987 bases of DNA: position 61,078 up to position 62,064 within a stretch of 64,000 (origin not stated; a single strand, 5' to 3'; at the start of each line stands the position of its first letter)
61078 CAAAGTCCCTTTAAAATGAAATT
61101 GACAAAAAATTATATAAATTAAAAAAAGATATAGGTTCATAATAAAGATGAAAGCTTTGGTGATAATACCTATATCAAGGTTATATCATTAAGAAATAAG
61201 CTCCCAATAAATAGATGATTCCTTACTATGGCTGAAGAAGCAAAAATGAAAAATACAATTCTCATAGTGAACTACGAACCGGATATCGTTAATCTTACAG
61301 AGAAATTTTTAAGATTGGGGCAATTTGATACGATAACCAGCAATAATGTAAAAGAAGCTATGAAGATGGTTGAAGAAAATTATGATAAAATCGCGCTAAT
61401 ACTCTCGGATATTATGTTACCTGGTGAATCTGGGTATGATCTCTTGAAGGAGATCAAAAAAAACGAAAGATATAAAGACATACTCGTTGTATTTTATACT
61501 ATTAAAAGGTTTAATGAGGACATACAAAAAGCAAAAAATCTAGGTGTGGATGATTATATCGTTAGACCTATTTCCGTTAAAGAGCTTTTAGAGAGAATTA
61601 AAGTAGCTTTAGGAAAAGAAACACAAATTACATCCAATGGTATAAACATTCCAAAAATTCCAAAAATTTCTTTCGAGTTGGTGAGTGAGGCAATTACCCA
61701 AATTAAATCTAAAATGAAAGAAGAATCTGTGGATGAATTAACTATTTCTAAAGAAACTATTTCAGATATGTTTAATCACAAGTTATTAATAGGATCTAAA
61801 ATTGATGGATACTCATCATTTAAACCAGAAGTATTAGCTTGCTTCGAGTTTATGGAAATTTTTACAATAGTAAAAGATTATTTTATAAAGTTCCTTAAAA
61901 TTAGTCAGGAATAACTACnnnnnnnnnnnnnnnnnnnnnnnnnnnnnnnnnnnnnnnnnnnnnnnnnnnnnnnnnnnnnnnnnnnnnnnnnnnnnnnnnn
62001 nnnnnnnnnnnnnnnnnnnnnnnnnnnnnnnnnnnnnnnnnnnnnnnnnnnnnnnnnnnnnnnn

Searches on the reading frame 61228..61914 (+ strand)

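Call 13: search_protein_families(library=pfam, proteins=[window:61228-61914:+], max_evalue=0.01)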
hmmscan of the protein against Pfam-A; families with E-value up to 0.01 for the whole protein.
window:61228-61914:+ (228 aa): 2 families
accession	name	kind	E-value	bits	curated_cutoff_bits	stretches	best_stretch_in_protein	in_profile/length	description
PF00072.30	Response_reg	-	3.7e-18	66.2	30.2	1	11-125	1-111/111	Response regulator receiver domain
PF01740.26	STAS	-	0.0049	17.1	22.6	1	31-114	17-98/106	STAS domain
